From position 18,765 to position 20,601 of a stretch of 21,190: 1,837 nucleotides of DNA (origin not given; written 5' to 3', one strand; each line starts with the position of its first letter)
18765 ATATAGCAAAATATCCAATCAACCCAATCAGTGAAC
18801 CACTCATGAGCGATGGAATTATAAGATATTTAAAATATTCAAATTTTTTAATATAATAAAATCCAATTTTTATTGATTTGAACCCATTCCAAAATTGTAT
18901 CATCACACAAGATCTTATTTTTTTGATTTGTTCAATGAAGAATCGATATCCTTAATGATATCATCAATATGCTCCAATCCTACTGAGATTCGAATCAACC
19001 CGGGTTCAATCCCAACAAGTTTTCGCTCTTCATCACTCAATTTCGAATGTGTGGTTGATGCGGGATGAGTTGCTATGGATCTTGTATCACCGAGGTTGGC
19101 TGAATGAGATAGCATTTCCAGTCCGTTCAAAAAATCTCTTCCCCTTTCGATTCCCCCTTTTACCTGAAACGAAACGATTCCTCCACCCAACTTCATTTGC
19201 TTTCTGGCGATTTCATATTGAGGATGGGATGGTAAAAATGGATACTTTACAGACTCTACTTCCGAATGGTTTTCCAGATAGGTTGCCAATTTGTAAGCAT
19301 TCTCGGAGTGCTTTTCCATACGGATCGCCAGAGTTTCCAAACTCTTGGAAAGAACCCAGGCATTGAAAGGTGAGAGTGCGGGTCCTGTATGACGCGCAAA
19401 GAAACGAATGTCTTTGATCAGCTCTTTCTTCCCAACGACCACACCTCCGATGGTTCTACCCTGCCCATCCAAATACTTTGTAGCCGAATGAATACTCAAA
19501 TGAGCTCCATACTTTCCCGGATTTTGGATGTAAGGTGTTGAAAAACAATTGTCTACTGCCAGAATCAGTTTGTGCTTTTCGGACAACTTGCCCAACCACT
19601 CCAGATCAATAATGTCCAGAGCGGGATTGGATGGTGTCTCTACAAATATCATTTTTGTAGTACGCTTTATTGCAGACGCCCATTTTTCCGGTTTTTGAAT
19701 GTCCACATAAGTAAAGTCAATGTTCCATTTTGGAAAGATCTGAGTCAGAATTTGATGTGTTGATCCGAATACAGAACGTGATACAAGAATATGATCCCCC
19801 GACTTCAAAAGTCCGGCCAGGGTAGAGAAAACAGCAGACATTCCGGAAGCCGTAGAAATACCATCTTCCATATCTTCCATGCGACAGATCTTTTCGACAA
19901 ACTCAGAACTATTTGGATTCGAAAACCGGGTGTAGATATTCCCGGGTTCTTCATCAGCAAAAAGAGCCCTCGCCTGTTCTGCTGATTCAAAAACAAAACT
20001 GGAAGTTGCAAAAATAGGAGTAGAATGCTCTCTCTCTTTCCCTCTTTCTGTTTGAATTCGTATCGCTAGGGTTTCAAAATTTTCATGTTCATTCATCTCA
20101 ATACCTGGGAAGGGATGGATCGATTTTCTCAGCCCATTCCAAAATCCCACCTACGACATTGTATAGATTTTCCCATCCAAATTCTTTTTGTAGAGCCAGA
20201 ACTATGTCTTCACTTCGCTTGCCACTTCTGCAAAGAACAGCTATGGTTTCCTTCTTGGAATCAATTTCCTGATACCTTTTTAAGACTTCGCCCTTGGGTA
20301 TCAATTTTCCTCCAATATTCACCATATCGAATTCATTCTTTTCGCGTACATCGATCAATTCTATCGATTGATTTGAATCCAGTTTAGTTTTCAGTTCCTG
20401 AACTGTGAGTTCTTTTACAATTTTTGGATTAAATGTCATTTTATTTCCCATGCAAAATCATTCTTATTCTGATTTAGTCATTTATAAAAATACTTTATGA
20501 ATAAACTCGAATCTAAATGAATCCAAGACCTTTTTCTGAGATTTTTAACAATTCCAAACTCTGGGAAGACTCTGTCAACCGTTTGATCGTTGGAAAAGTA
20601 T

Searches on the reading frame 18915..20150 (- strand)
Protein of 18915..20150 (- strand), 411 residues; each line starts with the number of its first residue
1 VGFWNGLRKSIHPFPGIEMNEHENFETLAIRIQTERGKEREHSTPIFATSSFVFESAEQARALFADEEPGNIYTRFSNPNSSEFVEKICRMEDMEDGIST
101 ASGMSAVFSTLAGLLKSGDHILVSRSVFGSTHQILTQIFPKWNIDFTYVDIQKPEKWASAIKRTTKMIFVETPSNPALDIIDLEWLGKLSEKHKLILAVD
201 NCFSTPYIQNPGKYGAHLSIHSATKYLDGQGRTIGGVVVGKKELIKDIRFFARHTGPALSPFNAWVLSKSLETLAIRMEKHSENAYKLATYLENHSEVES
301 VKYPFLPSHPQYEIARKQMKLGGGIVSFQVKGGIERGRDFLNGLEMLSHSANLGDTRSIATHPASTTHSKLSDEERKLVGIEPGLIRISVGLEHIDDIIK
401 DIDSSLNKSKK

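Call 5: search_protein_families(library=pfam, proteins=[window:18915-20150:-], max_evalue=1)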
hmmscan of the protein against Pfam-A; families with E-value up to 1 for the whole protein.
window:18915-20150:- (411 aa): 5 families
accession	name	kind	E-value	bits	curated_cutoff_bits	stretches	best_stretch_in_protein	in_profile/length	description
PF01053.26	Cys_Met_Meta_PP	-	8.7e-130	433.1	27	1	26-406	1-380/381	Cys/Met metabolism PLP-dependent enzyme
PF00155.27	Aminotran_1_2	-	1.8e-07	31.1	19.7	1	78-254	40-247/361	Aminotransferase class I and II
PF01041.23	DegT_DnrJ_EryC1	-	1.9e-05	24.5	19.8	1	78-206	23-151/360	DegT/DnrJ/EryC1/StrS aminotransferase family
PF06838.17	Met_gamma_lyase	-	6.4e-05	22.1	24.2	1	102-248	81-246/405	Methionine gamma-lyase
PF00266.25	Aminotran_5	-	0.0071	15.8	21.5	1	100-248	70-221/371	Aminotransferase class-V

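Call 6: search_protein_families(library=ncbifam, proteins=[window:18915-20150:-], max_evalue=1)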
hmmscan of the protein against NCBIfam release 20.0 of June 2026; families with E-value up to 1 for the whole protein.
window:18915-20150:- (411 aa): 77 families (the best 25 are shown)
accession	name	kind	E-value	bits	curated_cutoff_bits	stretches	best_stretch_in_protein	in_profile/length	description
NF006003.0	PRK08133.1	equivalog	4.9e-153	509.5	522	1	19-407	6-395/396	O-succinylhomoserine sulfhydrylase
TIGR01325.1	O_suc_HS_sulf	equivalog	3.3e-141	470.3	510.05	1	26-406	1-380/380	O-succinylhomoserine sulfhydrylase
NF005870.0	PRK07810.1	equivalog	3.7e-123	411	618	1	21-406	15-405/406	O-succinylhomoserine sulfhydrylase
NF005696.0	PRK07504.1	equivalog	1.4e-121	406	675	1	27-409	13-396/397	O-succinylhomoserine sulfhydrylase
NF004876.0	PRK06234.1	subfamily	2.7e-119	398.8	666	1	42-408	27-397/400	methionine gamma-lyase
TIGR01326.1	OAH_OAS_sulfhy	subfamily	6e-118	394.2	495.1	2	25-244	2-222/418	O-acetylhomoserine aminocarboxypropyltransferase/cysteine synthase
TIGR01328.1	met_gam_lyase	equivalog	1.9e-117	392.5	549.7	1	24-408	3-390/391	methionine gamma-lyase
NF005695.0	PRK07503.1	equivalog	1e-112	376.8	666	1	19-410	4-398/403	methionine gamma-lyase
NF005263.0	PRK06767.1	equivalog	2.8e-109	365.7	617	1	22-409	3-386/392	methionine gamma-lyase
NF006096.0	PRK08248.1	equivalog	2.9e-108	362.3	726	2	252-410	270-429/431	homocysteine synthase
NF005872.0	PRK07812.1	equivalog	5.4e-106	354.7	703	2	251-410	276-436/439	bifunctional o-acetylhomoserine/o-acetylserine sulfhydrylase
NF006004.0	PRK08134.1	equivalog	2.5e-104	349.3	636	2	21-240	5-225/433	O-acetylhomoserine aminocarboxypropyltransferase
NF004650.0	PRK05994.1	equivalog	2.5e-100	336.3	667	2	253-408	270-426/427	O-acetylhomoserine aminocarboxypropyltransferase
NF006097.0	PRK08249.1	equivalog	2.5e-97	325.8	600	1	37-408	24-395/402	cystathionine gamma-synthase family protein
NF005871.0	PRK07811.1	equivalog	2.8e-93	312.6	513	1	20-408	8-388/389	cystathionine gamma-synthase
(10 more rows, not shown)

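Call 17: find_related_loci(query=window:18915-20147:-, collection=genome_contigs, flank=10000)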
Query window:18915-20147:- (410 aa) in genome_contigs; peptide patterns used: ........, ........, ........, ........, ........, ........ (x = any residue, [..] = any of these).
295 stretches matched a pattern; 198 encode a relative of the query (tblastn E <= 1e-3); the best 80 are kept; 80 distinct loci.
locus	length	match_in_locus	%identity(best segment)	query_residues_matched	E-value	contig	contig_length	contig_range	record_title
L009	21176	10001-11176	79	18-409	0e+0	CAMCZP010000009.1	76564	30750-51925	MAG: Leptospira interrogans serovar Manilae isolate MsH-30apr19-140 genome assembly, contig: MsH-30apr19-C352, whole gen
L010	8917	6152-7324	78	18-408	0e+0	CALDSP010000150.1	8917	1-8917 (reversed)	MAG: uncultured Leptospiraceae bacterium isolate L1_Bin_Bin_87_1 genome assembly, contig: c_000001265358, whole genome s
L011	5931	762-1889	81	18-393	0e+0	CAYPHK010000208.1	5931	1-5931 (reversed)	MAG TPA_asm: uncultured Leptospira sp. isolate SRP278252_co3_597 genome assembly, contig: NODE_28743_length_5931_cov_3.8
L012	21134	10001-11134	80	16-393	0e+0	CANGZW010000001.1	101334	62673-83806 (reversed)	MAG: Leptospiraceae bacterium isolate RE-18aug17-155 genome assembly, contig: RE-18aug17-C230, whole genome shotgun sequ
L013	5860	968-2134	72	17-405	0e+0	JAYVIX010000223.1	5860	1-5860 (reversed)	MAG: Cytophagales bacterium isolate GL51_Up_metabinner_6_sub GL51_Up_metabinner_6_sub_222, whole genome shotgun sequence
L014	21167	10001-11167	72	17-405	0e+0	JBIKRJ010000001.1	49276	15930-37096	MAG: Cytophagales bacterium isolate ME2015-06-08_3300042430_group6_bin52 Rohwer_bin649_scaffold_307_c1, whole genome sho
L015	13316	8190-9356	72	17-405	0e+0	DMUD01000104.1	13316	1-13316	MAG TPA_asm: Cytophagales bacterium isolate UBA9547 contig_37719, whole genome shotgun sequence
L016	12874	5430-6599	70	17-406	0e+0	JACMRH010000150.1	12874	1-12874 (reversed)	MAG: Cytophagales bacterium isolate LF-bin-49 FL-bin-49-contig-k141_692159, whole genome shotgun sequence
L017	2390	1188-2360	70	16-406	0e+0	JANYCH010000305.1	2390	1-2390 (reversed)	MAG: Cytophagales bacterium isolate 336R_metabinner_134 336R_k141_1255779, whole genome shotgun sequence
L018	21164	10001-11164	72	18-405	0e+0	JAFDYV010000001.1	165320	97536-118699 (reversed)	MAG: Bacteroidetes bacterium isolate SZAS-64 BACT-TMP-16__1__length-165320, whole genome shotgun sequence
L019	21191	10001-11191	68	13-409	0e+0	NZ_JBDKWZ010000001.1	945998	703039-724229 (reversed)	Rapidithrix thailandica strain JCM 23209 contig1, whole genome shotgun sequence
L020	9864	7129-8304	66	15-406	0e+0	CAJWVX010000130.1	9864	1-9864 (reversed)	MAG TPA_asm: uncultured Flavobacteriales bacterium isolate ERR599008_bin.73_MetaBAT_v2.12.1_MAG genome assembly, contig:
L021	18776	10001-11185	66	14-409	0e+0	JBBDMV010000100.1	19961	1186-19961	MAG: Balneolales bacterium isolate LejiaB_44_15 Lejia_B_3324_length_19961_cov_9, whole genome shotgun sequence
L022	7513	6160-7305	68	24-405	0e+0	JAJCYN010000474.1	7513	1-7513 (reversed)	MAG: Flavobacteriales bacterium isolate OFTM231 OFTM231_473, whole genome shotgun sequence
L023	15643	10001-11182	66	14-409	0e+0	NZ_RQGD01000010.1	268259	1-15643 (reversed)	Leptospira ognonensis strain 201702476 NODE_6_covk_24.6219_covr_47.97_cutoff_5, whole genome shotgun sequence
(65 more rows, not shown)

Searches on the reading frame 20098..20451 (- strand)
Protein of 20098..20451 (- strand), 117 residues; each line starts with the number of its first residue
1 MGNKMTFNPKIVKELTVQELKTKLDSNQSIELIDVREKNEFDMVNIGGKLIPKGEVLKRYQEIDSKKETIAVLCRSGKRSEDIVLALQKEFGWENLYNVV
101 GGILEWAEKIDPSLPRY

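Call 5: search_protein_families(library=pfam, proteins=[window:20098-20451:-], max_evalue=1)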
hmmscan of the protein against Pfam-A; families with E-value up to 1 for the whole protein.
window:20098-20451:- (117 aa): 3 families
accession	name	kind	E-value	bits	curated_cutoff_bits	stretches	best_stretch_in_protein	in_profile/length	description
PF00581.25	Rhodanese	-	1.4e-12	48.4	22.2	1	16-108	1-101/102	Rhodanese-like domain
PF13662.12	Toprim_4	-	0.069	13.8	25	1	84-113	12-40/85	Toprim domain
PF09905.14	VF530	-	0.098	13.3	27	1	77-100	7-30/63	DNA-binding protein VF530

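Call 6: search_protein_families(library=ncbifam, proteins=[window:20098-20451:-], max_evalue=1)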
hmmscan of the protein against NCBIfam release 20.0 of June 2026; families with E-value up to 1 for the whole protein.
window:20098-20451:- (117 aa): 16 families
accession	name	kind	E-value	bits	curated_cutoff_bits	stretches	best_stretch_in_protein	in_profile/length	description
NF005902.0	PRK07878.1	equivalog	5.6e-21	74.9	647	1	14-117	288-392/392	adenylyltransferase/sulfurtransferase MoeZ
NF005646.0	PRK07411.1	equivalog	3.1e-15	56.2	633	1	11-117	280-390/390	molybdopterin-synthase adenylyltransferase MoeB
NF045521.1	rhoda_near_glyco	subfamily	2e-13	50.4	145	1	7-109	12-111/144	rhodanese homology domain-containing protein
NF006444.0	PRK08762.1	equivalog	4.3e-12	45.4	449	1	11-109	13-110/387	molybdopterin-synthase adenylyltransferase MoeB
NF041203.1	rhodanese_LYCAU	equivalog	4.2e-06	26.4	115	1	10-109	18-119/126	rhodanese-related (seleno)protein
NF001133.1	PRK00142.1-1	equivalog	4.5e-06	26.4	170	1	10-111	103-208/229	oxygen-dependent tRNA uridine(34) hydroxylase TrhO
NF033833.0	rhodan_ChrE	equivalog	6.6e-06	26.1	120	1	14-112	4-103/108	rhodanese family chromate resistance protein ChrE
NF002397.0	PRK01415.1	equivalog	2.3e-05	24.3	280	1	26-109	124-212/247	hypothetical protein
NF001195.0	PRK00162.1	equivalog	3.1e-05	24.2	102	1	13-110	5-100/108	thiosulfate sulfurtransferase GlpE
NF003703.0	PRK05320.1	equivalog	0.00036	20.2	331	1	57-111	166-218/280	sulfurtransferase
NF007627.0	PRK10287.1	equivalog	0.0018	18.5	102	1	31-103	22-94/104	thiosulfate sulfurtransferase PspE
TIGR02981.1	phageshock_pspE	exception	0.027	14.8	126.3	1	32-103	21-92/101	thiosulfate sulfurtransferase PspE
NF004111.0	PRK05600.1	equivalog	0.052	12.7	437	1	25-103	282-368/371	ThiF family adenylyltransferase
TIGR03517.2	GldM_gliding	equivalog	0.062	12.1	180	1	19-96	99-176/524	type IX secretion system motor protein PorM/GldM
TIGR03167.1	tRNA_sel_U_synt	equivalog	0.067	12.6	219.75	1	44-102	49-108/311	tRNA 2-selenouridine(34) synthase MnmH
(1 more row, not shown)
